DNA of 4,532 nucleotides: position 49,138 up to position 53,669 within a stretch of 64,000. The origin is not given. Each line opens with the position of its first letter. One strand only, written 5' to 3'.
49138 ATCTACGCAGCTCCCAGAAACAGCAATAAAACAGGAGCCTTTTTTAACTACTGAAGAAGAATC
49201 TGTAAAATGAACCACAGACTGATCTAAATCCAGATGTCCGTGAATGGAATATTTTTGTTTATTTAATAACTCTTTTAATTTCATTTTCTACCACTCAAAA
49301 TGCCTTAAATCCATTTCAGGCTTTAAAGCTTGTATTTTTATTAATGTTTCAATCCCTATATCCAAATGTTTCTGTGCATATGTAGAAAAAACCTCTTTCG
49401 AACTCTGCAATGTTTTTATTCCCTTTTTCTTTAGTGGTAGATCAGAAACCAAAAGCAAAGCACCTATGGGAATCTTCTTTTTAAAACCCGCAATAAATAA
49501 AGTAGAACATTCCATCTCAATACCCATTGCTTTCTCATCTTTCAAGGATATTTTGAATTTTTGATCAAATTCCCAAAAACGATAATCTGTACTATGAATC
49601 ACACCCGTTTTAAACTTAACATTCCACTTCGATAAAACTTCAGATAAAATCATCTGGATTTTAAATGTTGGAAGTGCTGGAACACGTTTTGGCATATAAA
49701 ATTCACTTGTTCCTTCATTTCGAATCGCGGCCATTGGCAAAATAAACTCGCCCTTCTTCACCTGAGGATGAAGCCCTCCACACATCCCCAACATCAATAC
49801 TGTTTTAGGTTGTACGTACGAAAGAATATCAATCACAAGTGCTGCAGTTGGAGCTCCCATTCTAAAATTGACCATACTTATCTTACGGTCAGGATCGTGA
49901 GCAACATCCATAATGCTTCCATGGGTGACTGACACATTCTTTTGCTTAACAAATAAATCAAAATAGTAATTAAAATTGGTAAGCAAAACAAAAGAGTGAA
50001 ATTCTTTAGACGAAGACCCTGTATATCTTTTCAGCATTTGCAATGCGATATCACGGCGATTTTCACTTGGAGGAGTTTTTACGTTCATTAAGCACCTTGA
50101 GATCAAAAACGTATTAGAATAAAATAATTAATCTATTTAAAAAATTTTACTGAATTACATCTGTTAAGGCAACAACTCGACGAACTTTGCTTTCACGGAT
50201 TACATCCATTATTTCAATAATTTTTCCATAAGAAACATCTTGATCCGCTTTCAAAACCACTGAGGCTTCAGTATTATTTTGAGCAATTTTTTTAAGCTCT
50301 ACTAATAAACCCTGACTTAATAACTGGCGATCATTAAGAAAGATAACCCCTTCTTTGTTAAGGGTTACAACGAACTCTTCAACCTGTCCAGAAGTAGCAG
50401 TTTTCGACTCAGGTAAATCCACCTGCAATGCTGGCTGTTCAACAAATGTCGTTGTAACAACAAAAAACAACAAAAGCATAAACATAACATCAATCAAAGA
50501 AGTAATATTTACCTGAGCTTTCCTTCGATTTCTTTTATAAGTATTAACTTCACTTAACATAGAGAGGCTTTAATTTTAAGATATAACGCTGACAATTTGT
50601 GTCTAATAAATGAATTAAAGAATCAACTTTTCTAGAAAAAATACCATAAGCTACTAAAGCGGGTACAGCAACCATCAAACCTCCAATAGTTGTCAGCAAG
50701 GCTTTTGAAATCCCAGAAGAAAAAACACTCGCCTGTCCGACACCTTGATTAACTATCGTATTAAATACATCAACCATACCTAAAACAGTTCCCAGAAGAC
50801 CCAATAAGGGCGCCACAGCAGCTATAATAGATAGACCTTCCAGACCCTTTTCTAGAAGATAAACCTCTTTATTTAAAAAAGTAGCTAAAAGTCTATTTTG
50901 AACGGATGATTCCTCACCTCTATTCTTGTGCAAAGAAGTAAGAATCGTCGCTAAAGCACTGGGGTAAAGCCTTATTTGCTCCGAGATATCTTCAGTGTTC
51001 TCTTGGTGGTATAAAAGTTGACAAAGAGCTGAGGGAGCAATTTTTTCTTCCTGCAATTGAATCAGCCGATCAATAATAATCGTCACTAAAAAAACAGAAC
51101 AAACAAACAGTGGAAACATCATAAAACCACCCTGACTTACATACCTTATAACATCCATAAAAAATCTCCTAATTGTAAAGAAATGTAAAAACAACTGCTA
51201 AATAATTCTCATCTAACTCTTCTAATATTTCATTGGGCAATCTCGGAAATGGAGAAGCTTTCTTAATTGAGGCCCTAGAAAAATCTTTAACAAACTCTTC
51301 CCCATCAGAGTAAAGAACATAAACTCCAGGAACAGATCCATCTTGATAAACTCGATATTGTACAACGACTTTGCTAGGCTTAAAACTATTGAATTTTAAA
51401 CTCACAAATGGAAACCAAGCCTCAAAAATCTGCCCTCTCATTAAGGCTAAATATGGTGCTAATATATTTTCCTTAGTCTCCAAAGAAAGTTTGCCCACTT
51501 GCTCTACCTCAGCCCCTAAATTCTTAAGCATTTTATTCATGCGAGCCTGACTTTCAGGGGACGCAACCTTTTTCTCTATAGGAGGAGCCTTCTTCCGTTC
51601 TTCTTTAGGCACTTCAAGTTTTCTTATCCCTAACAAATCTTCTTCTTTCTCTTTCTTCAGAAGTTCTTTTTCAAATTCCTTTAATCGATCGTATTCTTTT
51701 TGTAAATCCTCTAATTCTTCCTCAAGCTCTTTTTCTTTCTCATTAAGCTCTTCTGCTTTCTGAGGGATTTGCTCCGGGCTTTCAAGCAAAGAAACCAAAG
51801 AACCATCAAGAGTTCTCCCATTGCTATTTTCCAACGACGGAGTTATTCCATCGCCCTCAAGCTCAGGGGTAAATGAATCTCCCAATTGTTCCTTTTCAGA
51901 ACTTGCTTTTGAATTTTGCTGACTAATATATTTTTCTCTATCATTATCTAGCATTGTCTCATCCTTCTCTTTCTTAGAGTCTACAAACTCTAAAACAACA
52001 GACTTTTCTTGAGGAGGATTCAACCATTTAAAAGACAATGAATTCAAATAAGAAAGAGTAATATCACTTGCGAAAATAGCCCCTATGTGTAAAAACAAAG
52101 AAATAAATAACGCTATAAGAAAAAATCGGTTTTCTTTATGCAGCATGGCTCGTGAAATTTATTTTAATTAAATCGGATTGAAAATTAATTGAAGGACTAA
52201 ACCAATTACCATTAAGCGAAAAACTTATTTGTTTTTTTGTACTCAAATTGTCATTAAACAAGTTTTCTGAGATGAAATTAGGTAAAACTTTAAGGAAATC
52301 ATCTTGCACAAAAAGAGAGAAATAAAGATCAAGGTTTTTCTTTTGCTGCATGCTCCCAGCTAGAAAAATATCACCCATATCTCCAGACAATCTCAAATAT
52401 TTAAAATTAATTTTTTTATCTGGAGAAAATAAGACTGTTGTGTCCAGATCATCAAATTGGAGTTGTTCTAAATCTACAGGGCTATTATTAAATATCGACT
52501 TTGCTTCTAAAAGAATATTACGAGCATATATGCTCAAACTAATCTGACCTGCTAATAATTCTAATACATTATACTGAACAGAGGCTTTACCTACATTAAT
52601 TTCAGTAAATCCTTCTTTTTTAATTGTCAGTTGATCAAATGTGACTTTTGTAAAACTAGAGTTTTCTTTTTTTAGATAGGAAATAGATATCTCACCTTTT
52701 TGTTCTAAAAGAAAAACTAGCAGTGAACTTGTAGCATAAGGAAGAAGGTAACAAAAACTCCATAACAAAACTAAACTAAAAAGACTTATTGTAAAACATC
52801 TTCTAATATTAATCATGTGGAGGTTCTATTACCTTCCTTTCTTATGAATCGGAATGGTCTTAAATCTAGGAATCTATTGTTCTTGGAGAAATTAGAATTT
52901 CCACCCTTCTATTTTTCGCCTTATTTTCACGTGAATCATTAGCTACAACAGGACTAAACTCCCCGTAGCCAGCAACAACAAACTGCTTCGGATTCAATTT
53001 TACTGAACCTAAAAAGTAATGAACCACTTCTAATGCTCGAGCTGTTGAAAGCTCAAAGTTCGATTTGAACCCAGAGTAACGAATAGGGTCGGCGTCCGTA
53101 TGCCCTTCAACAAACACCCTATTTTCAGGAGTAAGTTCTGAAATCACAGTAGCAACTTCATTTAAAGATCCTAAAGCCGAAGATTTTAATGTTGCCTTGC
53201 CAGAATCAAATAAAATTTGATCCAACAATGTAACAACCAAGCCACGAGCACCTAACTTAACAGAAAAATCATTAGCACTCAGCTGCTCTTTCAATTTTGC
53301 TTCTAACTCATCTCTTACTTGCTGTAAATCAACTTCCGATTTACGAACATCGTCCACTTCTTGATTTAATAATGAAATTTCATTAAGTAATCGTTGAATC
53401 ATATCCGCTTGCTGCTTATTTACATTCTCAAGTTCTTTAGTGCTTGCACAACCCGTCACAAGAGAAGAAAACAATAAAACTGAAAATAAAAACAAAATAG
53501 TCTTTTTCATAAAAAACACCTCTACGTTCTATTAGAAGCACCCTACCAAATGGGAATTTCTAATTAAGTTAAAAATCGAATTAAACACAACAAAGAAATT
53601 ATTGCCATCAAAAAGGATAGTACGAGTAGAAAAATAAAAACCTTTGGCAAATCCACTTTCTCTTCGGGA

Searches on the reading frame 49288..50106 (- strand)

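Call 52: search_protein_families(library=pfam, proteins=[window:49288-50106:-], max_evalue=0.001)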
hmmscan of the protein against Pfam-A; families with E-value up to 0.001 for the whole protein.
window:49288-50106:- (272 aa): 1 family
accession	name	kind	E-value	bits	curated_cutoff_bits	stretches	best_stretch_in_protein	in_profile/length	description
PF01048.26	PNP_UDP_1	-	1.4e-22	80.7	25.1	1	74-253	42-229/233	Phosphorylase superfamily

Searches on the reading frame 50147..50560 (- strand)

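Call 52: search_protein_families(library=pfam, proteins=[window:50147-50560:-], max_evalue=0.001)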
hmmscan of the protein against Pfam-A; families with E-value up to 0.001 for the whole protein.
window:50147-50560:- (137 aa): 1 family
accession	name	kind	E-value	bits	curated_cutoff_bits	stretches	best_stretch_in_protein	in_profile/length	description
PF02472.21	ExbD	-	2.4e-29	102.4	25.4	1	11-133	2-125/128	Biopolymer transport protein ExbD/TolR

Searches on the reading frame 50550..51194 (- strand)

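Call 52: search_protein_families(library=pfam, proteins=[window:50550-51194:-], max_evalue=0.001)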
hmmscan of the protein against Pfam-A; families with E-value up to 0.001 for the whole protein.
window:50550-51194:- (214 aa): 1 family
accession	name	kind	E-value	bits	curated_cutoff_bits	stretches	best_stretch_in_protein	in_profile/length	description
PF01618.21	MotA_ExbB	-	7.1e-27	94.1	22.9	1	91-197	19-125/127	MotA/TolQ/ExbB proton channel family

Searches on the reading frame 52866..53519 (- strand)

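Call 26: search_protein_families(library=pfam, proteins=[window:52866-53519:-], max_evalue=0.0001)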
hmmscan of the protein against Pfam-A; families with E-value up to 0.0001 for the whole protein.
window:52866-53519:- (217 aa): 1 family
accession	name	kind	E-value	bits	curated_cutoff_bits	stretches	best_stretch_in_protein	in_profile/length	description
PF00691.25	OmpA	-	1.9e-16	60.6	27.2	1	103-204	1-98/98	OmpA family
